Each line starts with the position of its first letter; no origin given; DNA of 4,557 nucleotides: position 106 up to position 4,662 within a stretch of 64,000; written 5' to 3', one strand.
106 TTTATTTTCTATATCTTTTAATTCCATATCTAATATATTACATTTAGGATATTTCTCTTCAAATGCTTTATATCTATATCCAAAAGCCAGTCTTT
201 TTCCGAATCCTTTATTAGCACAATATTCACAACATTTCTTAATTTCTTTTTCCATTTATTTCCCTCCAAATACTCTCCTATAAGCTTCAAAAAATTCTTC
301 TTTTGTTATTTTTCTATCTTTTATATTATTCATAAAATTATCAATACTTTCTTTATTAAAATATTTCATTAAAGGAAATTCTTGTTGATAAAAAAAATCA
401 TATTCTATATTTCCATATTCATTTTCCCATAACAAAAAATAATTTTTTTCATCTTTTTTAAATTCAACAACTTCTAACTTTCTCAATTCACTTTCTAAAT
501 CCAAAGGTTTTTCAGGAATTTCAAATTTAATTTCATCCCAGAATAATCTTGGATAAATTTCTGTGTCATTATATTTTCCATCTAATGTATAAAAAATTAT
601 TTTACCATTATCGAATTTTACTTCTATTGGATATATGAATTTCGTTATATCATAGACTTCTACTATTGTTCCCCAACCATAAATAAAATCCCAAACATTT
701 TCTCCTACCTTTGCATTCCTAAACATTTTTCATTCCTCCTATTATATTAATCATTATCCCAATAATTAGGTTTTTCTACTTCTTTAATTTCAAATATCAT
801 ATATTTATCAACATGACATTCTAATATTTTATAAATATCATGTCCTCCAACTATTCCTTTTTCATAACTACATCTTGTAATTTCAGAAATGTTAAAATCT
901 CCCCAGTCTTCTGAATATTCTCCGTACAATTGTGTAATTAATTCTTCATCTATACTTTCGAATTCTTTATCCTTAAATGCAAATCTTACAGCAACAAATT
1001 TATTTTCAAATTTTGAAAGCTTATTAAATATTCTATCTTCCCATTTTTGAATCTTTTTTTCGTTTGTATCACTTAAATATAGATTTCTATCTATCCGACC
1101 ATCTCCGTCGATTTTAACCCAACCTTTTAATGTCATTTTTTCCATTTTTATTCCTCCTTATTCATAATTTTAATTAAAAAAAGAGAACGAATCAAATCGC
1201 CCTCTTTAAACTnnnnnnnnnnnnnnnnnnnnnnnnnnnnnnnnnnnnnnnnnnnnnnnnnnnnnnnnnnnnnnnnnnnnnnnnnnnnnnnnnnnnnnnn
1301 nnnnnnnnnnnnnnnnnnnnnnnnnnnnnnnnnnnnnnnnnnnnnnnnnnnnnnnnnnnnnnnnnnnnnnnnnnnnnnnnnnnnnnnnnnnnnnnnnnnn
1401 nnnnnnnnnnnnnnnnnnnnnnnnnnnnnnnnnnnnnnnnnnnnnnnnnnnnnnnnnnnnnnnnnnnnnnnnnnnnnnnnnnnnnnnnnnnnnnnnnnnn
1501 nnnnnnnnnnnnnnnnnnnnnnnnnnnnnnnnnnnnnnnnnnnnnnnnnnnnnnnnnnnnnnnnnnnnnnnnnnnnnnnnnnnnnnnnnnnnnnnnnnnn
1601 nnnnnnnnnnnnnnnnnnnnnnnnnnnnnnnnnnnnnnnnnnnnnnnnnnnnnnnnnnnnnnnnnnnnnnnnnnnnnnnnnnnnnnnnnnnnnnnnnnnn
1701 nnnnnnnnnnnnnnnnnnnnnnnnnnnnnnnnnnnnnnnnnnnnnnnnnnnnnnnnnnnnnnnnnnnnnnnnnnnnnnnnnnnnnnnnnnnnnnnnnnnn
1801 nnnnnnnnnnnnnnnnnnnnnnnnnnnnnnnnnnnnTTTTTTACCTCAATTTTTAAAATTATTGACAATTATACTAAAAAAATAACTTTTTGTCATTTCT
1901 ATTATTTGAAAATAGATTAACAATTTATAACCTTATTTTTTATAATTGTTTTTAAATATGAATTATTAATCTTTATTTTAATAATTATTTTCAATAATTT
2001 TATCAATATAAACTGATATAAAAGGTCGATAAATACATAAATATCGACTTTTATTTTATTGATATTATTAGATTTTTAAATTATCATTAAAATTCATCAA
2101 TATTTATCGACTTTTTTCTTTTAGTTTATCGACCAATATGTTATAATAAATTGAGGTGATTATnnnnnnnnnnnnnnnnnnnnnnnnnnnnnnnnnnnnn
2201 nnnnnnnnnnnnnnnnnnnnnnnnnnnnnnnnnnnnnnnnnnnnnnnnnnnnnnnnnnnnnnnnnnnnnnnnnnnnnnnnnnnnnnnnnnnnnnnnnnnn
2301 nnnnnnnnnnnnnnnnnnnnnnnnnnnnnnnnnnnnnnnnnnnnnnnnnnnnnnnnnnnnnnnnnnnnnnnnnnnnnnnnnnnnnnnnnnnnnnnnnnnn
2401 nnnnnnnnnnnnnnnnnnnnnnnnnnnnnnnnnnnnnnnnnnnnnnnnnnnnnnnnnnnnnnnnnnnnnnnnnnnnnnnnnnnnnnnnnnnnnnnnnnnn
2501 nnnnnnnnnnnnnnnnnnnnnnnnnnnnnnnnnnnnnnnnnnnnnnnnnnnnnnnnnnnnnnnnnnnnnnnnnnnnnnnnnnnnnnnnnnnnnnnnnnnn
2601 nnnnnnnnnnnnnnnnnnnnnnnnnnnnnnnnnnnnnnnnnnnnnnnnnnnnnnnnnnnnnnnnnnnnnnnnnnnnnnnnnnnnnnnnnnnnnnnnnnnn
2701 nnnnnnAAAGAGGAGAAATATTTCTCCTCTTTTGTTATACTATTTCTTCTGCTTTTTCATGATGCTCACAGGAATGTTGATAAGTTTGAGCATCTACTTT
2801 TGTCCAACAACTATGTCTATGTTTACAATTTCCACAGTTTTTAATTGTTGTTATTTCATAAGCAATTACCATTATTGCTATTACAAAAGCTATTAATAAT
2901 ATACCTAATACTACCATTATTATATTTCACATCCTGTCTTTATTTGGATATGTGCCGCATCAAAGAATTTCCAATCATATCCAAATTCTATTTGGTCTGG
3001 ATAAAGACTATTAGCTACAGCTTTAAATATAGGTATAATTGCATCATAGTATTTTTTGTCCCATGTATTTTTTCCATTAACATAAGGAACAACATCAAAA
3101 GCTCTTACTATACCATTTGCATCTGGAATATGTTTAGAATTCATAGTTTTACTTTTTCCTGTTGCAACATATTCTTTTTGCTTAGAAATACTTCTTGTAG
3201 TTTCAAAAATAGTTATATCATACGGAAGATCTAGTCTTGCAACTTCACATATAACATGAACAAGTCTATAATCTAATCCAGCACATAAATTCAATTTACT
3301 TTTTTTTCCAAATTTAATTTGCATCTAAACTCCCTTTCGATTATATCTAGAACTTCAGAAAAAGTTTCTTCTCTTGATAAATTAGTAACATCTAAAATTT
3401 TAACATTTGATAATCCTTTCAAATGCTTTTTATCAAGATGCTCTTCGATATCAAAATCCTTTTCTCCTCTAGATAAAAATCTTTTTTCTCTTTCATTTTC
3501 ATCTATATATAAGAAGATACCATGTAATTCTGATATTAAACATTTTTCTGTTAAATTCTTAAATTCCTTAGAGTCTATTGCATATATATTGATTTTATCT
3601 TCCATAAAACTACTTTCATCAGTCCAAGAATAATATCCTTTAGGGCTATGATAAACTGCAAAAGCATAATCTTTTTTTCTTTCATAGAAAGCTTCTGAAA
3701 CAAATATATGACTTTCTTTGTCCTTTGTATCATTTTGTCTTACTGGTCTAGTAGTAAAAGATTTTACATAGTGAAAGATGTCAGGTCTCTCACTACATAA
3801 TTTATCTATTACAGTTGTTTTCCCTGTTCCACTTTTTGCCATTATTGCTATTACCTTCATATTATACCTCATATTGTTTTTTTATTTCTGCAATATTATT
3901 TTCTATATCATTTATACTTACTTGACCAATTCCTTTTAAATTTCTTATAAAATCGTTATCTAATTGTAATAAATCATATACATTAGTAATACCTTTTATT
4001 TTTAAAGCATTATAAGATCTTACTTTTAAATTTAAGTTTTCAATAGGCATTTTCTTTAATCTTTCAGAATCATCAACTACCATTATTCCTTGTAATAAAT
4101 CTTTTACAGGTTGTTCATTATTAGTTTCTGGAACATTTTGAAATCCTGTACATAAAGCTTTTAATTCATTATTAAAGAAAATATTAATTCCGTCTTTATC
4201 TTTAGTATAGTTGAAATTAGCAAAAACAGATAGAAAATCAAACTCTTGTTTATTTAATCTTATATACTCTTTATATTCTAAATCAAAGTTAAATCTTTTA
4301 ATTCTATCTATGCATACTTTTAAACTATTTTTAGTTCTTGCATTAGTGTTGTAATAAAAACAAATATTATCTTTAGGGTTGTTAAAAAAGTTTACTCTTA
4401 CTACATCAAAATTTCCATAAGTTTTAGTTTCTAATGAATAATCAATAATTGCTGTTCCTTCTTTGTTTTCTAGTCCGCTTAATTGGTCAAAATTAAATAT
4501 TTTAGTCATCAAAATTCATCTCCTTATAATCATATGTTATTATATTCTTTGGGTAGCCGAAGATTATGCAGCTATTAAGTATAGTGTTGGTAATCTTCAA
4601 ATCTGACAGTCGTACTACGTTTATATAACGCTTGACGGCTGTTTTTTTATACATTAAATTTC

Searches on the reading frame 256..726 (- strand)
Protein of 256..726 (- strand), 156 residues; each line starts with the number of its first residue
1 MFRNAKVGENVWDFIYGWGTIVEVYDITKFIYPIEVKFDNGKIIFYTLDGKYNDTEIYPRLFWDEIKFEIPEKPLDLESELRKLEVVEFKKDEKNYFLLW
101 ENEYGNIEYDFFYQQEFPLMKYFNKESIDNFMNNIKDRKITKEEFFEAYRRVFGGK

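Call 41: find_encoding_contigs(protein=window:256-726:-, flank=10000, max_places=2)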
Protein window:256-726:- (156 aa): 7 contigs read that carry it; 2 places shown.
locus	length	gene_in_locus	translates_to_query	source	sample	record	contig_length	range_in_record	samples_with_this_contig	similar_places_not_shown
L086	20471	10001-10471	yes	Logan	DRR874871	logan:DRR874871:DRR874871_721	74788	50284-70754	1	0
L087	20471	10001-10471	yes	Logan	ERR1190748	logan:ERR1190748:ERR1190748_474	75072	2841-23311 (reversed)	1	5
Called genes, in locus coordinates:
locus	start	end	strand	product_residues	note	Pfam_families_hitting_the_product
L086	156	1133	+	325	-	-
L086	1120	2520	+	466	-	PF00580:UvrD-helicase, PF13245:AAA_19, PF01443:Viral_helicase1 (faint)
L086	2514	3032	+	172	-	-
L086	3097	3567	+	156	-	-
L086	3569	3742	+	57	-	-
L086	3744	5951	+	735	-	PF02867:Ribonuc_red_lgC, PF12637:TSCPD (weak)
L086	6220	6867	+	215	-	PF03118:RNA_pol_A_CTD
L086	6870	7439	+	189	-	PF00625:Guanylate_kin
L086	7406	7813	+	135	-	-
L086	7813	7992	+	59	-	-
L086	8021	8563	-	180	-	PF00589:Phage_integrase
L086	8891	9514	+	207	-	-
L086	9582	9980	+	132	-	-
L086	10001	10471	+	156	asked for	-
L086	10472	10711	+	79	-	-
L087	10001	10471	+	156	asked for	-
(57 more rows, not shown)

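Call 72: search_protein_families(library=pfam, proteins=[window:256-726:-], max_evalue=0.01)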
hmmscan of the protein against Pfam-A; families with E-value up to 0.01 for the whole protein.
window:256-726:- (156 aa): 0 families

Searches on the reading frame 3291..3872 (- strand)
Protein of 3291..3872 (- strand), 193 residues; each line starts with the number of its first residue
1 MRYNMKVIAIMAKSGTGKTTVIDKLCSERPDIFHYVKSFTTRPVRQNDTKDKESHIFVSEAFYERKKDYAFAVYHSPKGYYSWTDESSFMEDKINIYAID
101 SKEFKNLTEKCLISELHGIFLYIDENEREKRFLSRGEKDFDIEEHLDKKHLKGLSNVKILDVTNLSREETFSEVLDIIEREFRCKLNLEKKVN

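Call 6: search_protein_families(library=pfam, proteins=[window:3291-3872:-], max_evalue=0.01)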
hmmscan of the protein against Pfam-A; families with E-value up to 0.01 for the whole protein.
window:3291-3872:- (193 aa): 3 families
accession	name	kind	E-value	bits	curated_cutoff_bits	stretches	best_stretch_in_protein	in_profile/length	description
PF00625.27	Guanylate_kin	-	1.4e-07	31.8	25.2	1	5-137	2-137/182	Guanylate kinase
PF13238.12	AAA_18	-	0.00041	21.2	29.4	1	8-147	1-123/128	AAA domain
PF03266.21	NTPase_1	-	0.0049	17.2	23.9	0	8-50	2-44/168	NTPase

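Call 7: search_protein_families(library=phrogs, proteins=[window:3291-3872:-], max_evalue=0.001)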
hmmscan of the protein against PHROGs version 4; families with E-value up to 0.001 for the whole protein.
window:3291-3872:- (193 aa): 3 families
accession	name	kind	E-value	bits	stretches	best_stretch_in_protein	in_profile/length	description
phrog_1815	-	other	5.3e-18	67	1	5-184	3-188/197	guanylate kinase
phrog_761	-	other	2.2e-05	25.3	0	1-35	15-48/362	thymidylate kinase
phrog_2666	-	head and packaging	0.00068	19.4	1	3-125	319-429/555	terminase large subunit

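Call 12: search_solved_structures(query=window:3291-3872:-, max_evalue=0.1, show_alignments=1)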
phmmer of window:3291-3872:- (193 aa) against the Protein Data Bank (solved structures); distinct sequences matched with E-value up to 0.1: 21.
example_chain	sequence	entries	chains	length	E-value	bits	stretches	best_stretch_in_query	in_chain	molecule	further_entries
1gky_A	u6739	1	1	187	9.1e-08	35.3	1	7-148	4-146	GUANYLATE KINASE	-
1ex6_A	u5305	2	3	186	1e-07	35.1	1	8-148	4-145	GUANYLATE KINASE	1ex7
4f4j_A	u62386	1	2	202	4.7e-07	33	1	7-148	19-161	Guanylate kinase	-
1z6g_A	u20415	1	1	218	1.6e-06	31.2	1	5-136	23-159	guanylate kinase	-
2qor_A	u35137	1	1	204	2.2e-05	27.5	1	8-123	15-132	Guanylate kinase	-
3ney_A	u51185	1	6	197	2.6e-05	27.3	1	5-82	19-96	55 kDa erythrocyte membrane protein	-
7n6g_6M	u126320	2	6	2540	4.6e-05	26.5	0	6-54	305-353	FAP42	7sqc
6mfu_A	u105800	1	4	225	0.00014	24.9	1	8-66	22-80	Guanylate kinase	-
3tau_A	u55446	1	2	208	0.00041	23.4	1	7-152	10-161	Guanylate kinase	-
10sr_A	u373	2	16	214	0.00068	22.7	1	7-85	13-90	Guanylate kinase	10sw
1lvg_A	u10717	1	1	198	0.0022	21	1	8-65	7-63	Guanylate kinase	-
7u5f_A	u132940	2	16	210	0.0038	20.2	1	9-185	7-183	Guanylate kinase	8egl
6nui_A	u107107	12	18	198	0.0074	19.3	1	8-65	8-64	Guanylate kinase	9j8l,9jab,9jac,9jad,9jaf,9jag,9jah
8pts_A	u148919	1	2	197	0.0075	19.3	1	8-65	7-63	Guanylate kinase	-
2j41_A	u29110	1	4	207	0.01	18.8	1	7-92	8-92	GUANYLATE KINASE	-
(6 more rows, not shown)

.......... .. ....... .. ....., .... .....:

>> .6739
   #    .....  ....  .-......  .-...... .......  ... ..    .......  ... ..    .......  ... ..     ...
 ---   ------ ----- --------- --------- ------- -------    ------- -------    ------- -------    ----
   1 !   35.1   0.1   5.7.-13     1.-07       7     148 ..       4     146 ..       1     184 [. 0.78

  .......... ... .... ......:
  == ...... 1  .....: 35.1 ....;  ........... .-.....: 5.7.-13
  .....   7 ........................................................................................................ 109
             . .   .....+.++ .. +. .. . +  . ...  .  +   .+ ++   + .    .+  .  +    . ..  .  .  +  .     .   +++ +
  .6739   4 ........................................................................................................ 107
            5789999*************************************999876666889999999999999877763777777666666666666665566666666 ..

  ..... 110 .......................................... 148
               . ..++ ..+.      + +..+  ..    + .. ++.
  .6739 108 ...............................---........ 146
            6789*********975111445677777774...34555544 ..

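Call 59: search_protein_families(library=ncbifam, proteins=[window:3291-3872:-], max_evalue=0.01)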
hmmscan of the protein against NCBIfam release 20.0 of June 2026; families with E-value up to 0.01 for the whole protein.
window:3291-3872:- (193 aa): 6 families
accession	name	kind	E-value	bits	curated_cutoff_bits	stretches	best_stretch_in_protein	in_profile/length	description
TIGR03263.1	guanyl_kin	equivalog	1.3e-11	44.5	160.45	1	6-149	2-148/180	guanylate kinase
NF011324.0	PRK14737.1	equivalog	3e-08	33.6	318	1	7-155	7-154/187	guanylate kinase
TIGR02322.1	phosphon_PhnN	equivalog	4.4e-05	23.3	156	1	6-171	2-168/179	phosphonate metabolism protein/1,5-bisphosphokinase (PRPP-forming) PhnN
NF011325.0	PRK14738.1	equivalog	0.00013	21.3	263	1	6-65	14-72/206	guanylate kinase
NF010248.0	PRK13695.1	equivalog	0.00089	19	156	0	8-49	6-47/180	NTPase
NF007485.0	PRK10078.1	equivalog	0.0012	18.6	153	1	6-158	3-155/186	ribose 1,5-bisphosphokinase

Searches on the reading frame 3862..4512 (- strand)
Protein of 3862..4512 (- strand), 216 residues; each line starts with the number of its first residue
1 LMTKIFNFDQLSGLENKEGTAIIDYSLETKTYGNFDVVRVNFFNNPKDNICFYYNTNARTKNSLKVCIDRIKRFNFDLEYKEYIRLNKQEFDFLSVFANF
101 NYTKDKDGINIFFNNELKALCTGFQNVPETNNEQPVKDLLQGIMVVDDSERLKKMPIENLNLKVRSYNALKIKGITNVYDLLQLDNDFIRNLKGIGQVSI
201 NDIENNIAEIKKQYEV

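Call 59: search_protein_families(library=ncbifam, proteins=[window:3862-4512:-], max_evalue=0.01)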
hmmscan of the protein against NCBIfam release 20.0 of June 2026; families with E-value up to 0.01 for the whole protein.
window:3862-4512:- (216 aa): 9 families
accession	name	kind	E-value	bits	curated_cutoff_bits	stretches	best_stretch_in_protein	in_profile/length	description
NF003519.0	PRK05182.2-5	equivalog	1.8e-12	46.8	277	1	145-213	245-313/320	DNA-directed RNA polymerase subunit alpha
TIGR02027.1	rpoA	equivalog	1.3e-10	40.9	227.8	1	148-211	229-292/298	DNA-directed RNA polymerase subunit alpha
NF003515.0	PRK05182.2-1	equivalog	5.3e-09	35.8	406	1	147-210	243-306/314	DNA-directed RNA polymerase subunit alpha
NF003514.0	PRK05182.1-4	equivalog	9e-09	34.4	434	1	153-211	247-305/338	DNA-directed RNA polymerase subunit alpha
NF003517.0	PRK05182.2-3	equivalog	2.7e-08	33.2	356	1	152-212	254-316/344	DNA-directed RNA polymerase subunit alpha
NF003516.0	PRK05182.2-2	equivalog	3.7e-07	29.6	353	1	148-204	240-296/315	DNA-directed RNA polymerase subunit alpha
NF003518.0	PRK05182.2-4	equivalog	6.4e-07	28.8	523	1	148-210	242-304/312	DNA-directed RNA polymerase subunit alpha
NF003513.0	PRK05182.1-2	equivalog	5.1e-06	25.6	302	1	154-210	255-311/338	DNA-directed RNA polymerase subunit alpha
NF033442.0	BREX_PglW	equivalog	0.00082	17.2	990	1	153-214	796-857/1391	BREX system serine/threonine kinase PglW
